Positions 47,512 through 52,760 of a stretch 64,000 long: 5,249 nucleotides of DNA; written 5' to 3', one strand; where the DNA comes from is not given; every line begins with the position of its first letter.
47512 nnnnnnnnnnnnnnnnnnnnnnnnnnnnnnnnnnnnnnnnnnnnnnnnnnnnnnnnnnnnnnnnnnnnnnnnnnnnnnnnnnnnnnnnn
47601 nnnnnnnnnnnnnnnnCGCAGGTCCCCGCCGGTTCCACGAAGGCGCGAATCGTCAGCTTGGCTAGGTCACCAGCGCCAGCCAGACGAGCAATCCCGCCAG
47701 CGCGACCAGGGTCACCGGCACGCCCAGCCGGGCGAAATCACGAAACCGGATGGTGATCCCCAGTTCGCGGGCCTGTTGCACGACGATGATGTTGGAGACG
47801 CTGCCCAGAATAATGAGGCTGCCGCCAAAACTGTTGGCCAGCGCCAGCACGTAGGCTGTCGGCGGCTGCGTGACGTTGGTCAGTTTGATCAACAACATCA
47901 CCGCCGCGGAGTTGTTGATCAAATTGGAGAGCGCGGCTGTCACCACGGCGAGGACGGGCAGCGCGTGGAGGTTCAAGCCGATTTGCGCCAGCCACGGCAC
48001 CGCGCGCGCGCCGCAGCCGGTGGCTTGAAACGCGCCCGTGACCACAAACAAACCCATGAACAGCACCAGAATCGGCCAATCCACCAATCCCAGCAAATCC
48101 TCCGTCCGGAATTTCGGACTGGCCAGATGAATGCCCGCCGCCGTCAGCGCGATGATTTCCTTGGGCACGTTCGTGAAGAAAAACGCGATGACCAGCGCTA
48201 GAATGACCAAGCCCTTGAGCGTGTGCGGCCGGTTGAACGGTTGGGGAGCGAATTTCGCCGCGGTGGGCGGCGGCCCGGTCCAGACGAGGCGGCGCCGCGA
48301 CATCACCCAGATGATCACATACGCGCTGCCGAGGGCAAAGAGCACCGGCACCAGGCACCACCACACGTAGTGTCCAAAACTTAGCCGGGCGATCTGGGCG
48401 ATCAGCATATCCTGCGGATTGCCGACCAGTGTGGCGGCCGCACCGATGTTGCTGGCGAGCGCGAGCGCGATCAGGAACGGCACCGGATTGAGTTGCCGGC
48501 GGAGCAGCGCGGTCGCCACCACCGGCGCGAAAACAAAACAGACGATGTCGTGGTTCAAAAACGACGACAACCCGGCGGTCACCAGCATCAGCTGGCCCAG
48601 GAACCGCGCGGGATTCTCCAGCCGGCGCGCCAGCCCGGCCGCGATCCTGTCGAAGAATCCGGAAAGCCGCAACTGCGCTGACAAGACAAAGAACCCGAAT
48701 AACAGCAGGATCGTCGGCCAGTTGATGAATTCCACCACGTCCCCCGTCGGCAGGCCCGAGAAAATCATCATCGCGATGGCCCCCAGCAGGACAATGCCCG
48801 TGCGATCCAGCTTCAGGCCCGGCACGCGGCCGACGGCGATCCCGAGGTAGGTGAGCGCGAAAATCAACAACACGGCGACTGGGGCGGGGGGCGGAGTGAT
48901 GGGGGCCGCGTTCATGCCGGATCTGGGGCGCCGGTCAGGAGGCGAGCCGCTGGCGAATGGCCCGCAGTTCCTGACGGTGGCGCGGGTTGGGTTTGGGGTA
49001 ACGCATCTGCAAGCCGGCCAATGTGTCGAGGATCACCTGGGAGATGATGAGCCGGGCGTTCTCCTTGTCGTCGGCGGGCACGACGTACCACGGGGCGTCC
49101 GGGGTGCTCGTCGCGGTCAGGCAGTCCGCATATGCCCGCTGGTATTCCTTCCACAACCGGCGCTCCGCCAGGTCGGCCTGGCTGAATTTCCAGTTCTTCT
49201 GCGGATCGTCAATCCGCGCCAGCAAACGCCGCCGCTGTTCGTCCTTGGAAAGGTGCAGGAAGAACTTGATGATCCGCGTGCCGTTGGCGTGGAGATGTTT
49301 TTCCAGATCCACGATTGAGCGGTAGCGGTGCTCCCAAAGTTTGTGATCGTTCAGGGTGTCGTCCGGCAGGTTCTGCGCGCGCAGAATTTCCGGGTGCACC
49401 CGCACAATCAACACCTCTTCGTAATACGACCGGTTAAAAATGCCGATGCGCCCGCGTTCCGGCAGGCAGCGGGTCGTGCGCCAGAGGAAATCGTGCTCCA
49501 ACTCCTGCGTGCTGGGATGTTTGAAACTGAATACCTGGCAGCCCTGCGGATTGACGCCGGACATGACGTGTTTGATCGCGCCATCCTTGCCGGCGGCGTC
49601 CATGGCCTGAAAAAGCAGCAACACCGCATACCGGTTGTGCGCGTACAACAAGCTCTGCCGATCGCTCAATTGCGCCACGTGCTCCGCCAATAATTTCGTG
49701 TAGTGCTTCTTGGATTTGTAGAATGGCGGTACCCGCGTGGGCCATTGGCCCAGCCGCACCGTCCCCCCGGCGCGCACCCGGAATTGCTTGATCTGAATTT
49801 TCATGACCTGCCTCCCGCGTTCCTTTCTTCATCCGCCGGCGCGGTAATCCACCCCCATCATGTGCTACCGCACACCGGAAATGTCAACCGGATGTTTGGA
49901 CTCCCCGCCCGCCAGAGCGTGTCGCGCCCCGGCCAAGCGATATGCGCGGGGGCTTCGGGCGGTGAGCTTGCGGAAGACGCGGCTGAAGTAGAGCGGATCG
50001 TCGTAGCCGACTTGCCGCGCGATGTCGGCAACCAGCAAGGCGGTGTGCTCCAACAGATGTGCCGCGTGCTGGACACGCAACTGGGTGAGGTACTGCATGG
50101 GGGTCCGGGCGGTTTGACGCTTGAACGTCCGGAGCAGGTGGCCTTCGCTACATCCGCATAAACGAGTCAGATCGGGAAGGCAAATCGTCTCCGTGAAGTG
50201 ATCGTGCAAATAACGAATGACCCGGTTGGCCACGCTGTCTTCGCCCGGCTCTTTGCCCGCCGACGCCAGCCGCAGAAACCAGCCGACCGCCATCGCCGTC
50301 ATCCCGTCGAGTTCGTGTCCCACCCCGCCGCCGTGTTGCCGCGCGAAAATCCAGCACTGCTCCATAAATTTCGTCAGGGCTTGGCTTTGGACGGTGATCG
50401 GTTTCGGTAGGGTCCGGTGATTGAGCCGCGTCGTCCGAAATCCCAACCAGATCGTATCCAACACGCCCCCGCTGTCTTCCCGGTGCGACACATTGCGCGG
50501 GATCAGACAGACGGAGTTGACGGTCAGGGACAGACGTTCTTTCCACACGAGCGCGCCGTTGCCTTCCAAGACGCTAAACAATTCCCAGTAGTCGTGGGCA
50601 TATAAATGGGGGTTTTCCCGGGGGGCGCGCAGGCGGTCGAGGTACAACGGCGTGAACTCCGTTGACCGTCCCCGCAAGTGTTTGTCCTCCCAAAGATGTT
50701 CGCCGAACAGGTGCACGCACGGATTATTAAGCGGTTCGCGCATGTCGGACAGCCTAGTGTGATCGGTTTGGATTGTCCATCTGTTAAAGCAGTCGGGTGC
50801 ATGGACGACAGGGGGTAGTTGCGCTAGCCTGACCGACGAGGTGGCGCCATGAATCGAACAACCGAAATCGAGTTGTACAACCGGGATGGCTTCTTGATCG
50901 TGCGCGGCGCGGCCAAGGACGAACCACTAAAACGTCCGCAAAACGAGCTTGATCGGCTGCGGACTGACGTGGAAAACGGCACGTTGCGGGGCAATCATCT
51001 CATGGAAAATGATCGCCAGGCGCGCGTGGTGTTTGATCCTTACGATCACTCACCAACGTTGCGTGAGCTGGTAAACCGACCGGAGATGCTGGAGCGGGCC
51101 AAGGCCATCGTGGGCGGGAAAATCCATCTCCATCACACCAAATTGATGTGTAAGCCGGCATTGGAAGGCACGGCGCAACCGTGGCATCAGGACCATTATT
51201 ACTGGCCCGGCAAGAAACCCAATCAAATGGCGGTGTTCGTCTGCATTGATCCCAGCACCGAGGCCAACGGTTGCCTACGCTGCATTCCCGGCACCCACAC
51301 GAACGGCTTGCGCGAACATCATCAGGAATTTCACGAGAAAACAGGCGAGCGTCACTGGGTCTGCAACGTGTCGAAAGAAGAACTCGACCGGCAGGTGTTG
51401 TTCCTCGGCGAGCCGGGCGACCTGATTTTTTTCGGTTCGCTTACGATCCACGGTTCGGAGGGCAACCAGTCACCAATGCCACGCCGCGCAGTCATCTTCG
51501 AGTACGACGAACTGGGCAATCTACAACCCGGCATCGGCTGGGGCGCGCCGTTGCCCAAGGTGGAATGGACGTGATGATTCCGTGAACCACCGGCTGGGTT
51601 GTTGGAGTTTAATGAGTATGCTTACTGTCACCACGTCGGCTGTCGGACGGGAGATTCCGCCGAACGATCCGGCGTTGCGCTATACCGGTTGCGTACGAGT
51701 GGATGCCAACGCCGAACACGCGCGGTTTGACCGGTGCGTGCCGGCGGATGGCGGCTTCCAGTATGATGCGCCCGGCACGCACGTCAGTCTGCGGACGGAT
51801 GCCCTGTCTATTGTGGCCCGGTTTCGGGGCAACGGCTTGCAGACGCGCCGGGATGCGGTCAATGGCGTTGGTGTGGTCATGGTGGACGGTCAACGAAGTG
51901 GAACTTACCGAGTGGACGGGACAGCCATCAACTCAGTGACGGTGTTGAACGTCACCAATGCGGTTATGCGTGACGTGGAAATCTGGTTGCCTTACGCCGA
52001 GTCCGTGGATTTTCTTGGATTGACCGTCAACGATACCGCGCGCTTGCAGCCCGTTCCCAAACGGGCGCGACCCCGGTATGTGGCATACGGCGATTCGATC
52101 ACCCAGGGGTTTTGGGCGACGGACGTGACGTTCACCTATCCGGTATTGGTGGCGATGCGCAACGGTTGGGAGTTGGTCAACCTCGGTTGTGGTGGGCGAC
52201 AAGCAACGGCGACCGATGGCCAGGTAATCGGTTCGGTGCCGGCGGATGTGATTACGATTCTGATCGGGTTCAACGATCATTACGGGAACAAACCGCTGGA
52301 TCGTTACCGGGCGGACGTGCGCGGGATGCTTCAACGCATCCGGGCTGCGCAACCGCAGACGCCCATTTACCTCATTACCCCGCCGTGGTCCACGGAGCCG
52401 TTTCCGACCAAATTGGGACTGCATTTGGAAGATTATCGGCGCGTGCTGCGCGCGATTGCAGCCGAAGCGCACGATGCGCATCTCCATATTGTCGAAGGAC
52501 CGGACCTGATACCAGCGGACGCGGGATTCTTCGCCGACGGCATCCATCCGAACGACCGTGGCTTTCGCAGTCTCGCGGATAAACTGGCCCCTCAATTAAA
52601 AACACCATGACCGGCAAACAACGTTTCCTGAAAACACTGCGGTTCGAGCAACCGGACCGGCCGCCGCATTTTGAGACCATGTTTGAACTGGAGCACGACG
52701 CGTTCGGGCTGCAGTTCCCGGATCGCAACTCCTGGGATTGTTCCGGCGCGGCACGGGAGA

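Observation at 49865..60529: AraC-divergent, tightly overlapped 8-gene operon combining GH38 alpha-mannosidase, two SDRs, a second GH-like enzyme and glycerate kinase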

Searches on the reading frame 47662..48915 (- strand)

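Call 5: search_protein_families(library=pfam, proteins=[window:47662-48915:-], max_evalue=0.01)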
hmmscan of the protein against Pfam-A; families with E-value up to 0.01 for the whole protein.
window:47662-48915:- (417 aa): 1 family
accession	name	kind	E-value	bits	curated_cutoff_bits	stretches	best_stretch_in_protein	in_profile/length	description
PF03600.22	CitMHS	-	6e-60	203.5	31.9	2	35-350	8-318/336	Citrate transporter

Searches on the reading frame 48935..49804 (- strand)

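Call 5: search_protein_families(library=pfam, proteins=[window:48935-49804:-], max_evalue=0.01)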
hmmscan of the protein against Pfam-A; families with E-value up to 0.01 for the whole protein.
window:48935-49804:- (289 aa): 1 family
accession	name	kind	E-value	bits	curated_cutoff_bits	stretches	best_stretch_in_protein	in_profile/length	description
PF03976.20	PPK2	-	2.3e-67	227.4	22.3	1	31-264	3-223/229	Polyphosphate kinase 2 (PPK2)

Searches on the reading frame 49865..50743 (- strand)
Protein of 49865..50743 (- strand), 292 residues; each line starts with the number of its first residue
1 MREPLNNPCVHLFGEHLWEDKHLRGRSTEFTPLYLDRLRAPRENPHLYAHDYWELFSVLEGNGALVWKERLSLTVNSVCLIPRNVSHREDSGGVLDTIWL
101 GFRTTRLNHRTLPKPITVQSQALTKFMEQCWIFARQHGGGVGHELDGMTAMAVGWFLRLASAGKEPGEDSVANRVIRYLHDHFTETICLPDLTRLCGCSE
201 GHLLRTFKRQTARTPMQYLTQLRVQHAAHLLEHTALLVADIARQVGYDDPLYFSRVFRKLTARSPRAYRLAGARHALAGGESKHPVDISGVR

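Call 3: search_protein_families(library=pfam, proteins=[window:49865-50743:-], max_evalue=0.01)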
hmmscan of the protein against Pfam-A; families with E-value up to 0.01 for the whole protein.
window:49865-50743:- (292 aa): 2 families
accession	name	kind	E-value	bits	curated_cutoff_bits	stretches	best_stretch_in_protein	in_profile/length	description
PF12833.13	HTH_18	-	5.5e-22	78.3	33.6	1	194-269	3-78/80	Helix-turn-helix domain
PF00165.29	HTH_AraC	-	1.3e-15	57.5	26.6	2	231-269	1-41/42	Bacterial regulatory helix-turn-helix proteins, AraC family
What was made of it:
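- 49865..50743 (-): AraC-family regulator (292 aa), divergent from the operon. HTH_18 scores 78 bits and HTH_AraC 57 bits (call 3).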

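Call 6: search_protein_families(library=ncbifam, proteins=[window:49865-50743:-], max_evalue=0.001)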
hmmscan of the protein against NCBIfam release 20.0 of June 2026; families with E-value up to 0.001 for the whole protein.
window:49865-50743:- (292 aa): 27 families (the best 25 are shown)
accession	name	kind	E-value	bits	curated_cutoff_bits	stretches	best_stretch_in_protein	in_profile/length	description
NF010028.0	PRK13503.1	equivalog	9e-21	74.5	288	1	166-270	167-271/278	HTH-type transcriptional activator RhaS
NF007860.0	PRK10572.1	equivalog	2.6e-19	69.2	208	1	167-270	180-283/292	arabinose operon transcriptional regulator AraC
NF010025.2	PRK13500.1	equivalog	1e-17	64.6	525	1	170-270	176-276/282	HTH-type transcriptional activator RhaR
NF049932.1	TranspRegBtr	equivalog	1.4e-17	63.5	900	1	170-269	164-263/531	bacillibactin transport transcriptional regulator Btr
NF010027.0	PRK13502.1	equivalog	1.8e-16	60.5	384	1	171-270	177-276/282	HTH-type transcriptional activator RhaR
NF047455.1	TF_Staph_AryK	equivalog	3.3e-15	55.4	850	1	166-271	153-258/759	transcriptional regulator AryK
TIGR04094.1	adjacent_YSIRK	equivalog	8.2e-15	54.6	200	1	171-269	286-383/383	YSIRK-targeted surface antigen transcriptional regulator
NF007633.0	PRK10296.1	equivalog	1.2e-14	54.6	264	1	176-269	178-272/280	transcriptional regulator ChbR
NF006902.0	PRK09393.1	equivalog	1.9e-14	53.6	425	1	170-270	220-320/327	transcriptional regulator FtrA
NF047788.1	TransRegPocR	equivalog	6.9e-14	51.8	500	1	168-270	187-289/296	transcriptional regulator PocR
NF010026.0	PRK13501.1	equivalog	2.1e-13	50.1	363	1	191-271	197-277/290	HTH-type transcriptional activator RhaR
NF007584.0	PRK10219.1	equivalog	2.7e-13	50.2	174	1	169-269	4-104/107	superoxide response transcriptional regulator SoxS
TIGR02297.1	HpaA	equivalog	1e-11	44.7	274.65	1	172-269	188-285/287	4-hydroxyphenylacetate catabolism regulatory protein HpaA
NF049968.1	QhpR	equivalog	3e-10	39.7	250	1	165-269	180-284/284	AraC-like transcriptional regulator QhpR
NF012228.1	RobA_TF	equivalog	3.1e-10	40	380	1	173-273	6-106/286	MDR efflux pump AcrAB transcriptional activator RobA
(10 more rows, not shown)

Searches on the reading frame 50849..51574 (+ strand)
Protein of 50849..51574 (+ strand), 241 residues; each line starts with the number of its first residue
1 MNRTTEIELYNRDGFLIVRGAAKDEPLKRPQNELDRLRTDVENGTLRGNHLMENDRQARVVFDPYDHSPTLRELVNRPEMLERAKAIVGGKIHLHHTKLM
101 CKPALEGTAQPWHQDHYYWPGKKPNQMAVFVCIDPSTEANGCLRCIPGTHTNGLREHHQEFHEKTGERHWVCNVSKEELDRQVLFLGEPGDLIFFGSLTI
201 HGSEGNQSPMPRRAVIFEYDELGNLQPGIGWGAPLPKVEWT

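Call 3: search_protein_families(library=pfam, proteins=[window:50849-51574:+], max_evalue=0.01)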
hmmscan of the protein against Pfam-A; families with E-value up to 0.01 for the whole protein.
window:50849-51574:+ (241 aa): 1 family
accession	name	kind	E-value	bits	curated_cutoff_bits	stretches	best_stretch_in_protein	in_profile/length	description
PF05721.19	PhyH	-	2.8e-35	123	22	1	10-214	1-213/213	Phytanoyl-CoA dioxygenase (PhyH)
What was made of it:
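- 50849..51574 (+): PhyH-family Fe(II)/2-oxoglutarate dioxygenase (241 aa). PF05721 scores 123 bits (call 3).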

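Call 6: search_protein_families(library=ncbifam, proteins=[window:50849-51574:+], max_evalue=0.001)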
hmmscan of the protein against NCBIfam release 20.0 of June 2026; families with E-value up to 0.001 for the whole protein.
window:50849-51574:+ (241 aa): 4 families
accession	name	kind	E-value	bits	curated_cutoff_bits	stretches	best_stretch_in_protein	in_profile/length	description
TIGR02408.1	ectoine_ThpD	equivalog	2.8e-23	82.6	336.5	1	5-224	20-252/277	ectoine hydroxylase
NF052437.1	MPhHdxlPhnYGIM8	equivalog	8.2e-09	35.3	500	1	54-222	60-216/260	methylphosphonate hydroxylase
TIGR01762.1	chlorin-enz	subfamily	9.9e-08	31.6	226.3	1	57-154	53-161/288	chlorinating enzyme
NF045813.1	DxPntBtaHylase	equivalog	2.1e-06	27.3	550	1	109-212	126-237/285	1-deoxypentalenic acid 11-beta-hydroxylase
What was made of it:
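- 50849..51574 (+): The best NCBIfam match is ectoine hydroxylase at 82.6 bits, far below its cut-off of 336 (call 6).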

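Call 14: list_cluster_members(proteins=[P0001, window:50849-51571:+, window:51582-52607:+, window:52607-53539:+, window:56618-58651:+, window:59399-60526:+, window:49868-50743:-])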
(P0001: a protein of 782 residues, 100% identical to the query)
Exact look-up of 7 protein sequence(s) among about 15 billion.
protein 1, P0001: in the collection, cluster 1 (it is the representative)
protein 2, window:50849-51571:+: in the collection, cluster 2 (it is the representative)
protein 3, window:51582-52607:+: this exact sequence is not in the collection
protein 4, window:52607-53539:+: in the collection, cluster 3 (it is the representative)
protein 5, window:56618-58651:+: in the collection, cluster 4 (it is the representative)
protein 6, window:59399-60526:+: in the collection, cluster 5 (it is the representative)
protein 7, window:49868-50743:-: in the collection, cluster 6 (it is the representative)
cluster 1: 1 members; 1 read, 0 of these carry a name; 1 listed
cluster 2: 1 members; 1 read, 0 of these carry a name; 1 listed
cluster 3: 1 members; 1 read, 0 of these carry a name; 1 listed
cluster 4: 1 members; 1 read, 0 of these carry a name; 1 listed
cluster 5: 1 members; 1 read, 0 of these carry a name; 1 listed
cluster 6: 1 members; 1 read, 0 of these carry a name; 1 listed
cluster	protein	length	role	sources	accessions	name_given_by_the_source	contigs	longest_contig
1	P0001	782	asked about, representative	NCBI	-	-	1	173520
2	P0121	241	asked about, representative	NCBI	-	-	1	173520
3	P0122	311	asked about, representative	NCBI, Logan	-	-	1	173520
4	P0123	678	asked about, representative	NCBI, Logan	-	-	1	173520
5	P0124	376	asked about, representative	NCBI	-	-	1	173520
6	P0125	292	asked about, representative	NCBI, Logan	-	-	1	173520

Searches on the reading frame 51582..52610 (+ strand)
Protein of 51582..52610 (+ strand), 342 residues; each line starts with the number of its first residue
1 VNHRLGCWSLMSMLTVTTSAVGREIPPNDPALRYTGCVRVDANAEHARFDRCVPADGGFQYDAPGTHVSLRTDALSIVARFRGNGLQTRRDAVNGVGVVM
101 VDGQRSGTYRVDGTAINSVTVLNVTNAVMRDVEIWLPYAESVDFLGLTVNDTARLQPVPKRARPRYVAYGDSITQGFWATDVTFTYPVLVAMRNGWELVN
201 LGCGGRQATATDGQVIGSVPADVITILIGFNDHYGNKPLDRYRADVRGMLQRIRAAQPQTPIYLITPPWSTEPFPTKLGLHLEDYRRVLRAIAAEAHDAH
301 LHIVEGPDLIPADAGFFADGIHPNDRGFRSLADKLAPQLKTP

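Call 3: search_protein_families(library=pfam, proteins=[window:51582-52610:+], max_evalue=0.01)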
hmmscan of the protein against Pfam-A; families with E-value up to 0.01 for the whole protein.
window:51582-52610:+ (342 aa): 3 families
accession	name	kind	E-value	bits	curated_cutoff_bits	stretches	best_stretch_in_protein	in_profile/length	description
PF13472.12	Lipase_GDSL_2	-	8.2e-27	95.3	32.9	1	168-328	1-176/178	GDSL-like Lipase/Acylhydrolase family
PF14606.12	Lipase_GDSL_3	-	2.6e-13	51.1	27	1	167-339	5-177/178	GDSL-like Lipase/Acylhydrolase family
PF00657.28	Lipase_GDSL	-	7.1e-09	36.5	23.6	1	166-334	1-207/208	GDSL-like Lipase/Acylhydrolase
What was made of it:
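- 51582..52610 (+): Two-domain SGNH/GDSL esterase (342 aa from GTG 51582, or 330 aa from ATG 51618). Lipase_GDSL_2 scores 95 bits over residues 168-328 (call 3).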

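Call 6: search_protein_families(library=ncbifam, proteins=[window:51582-52610:+], max_evalue=0.001)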
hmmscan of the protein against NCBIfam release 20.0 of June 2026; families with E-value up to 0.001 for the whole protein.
window:51582-52610:+ (342 aa): 2 families
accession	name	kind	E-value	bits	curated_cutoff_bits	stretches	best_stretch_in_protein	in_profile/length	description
NF045548.1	GDSL_lipase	equivalog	4e-09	36.3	300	1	220-339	111-225/231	Rv0518 family GDSL lipase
NF042968.1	AcxylEst_AxeA1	equivalog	0.00026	19.4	700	1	165-333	276-457/459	acetylxylan esterase AxeA1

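Call 48: search_solved_structures(query=window:51582-52607:+, max_evalue=0.01)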
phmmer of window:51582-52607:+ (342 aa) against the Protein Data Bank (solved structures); distinct sequences matched with E-value up to 0.01: 5.
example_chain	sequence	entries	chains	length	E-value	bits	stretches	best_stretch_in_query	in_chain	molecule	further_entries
3skv_A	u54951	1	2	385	5.7e-14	55.2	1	16-307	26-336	SsfX3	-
4lhs_A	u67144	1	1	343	4.7e-10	42.4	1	114-339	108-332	Uncharacterized protein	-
9otv_A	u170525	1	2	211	5.2e-07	32.3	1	164-335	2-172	Lysophospholipase L1-like esterase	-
4rsh_A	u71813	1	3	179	0.0056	19.1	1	162-268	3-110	Lipolytic protein G-D-S-L family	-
3dc7_A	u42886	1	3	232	0.0059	19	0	169-336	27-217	Putative uncharacterized protein lp_3323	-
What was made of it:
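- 51582..52610 (+): The nearest solved proteins are two-domain SGNH proteins, 3SKV and 4LHS (call 48).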

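Call 75: list_cluster_members(proteins=[window:51612-52607:+, window:51618-52607:+, window:55884-56618:+, window:58651-59391:+, window:60575-61270:+])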
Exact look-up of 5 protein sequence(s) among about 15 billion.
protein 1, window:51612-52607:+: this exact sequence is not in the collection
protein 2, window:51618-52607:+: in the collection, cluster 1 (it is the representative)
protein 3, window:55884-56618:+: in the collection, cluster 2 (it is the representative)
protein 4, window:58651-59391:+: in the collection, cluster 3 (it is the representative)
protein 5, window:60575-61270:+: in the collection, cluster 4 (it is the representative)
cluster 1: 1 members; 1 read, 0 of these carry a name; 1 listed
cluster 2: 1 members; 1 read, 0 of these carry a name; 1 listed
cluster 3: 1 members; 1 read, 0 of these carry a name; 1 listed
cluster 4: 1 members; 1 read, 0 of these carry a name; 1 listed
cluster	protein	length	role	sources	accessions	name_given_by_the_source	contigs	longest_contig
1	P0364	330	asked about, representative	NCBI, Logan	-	-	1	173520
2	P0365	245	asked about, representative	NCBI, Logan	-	-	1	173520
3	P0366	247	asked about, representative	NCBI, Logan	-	-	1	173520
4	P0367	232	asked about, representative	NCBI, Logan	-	-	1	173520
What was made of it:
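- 51582..52610 (+): The public gene call starts at 51618 (call 75).
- Checked: The gap after PhyH may therefore be 43 nt rather than 7 nt (call 75).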
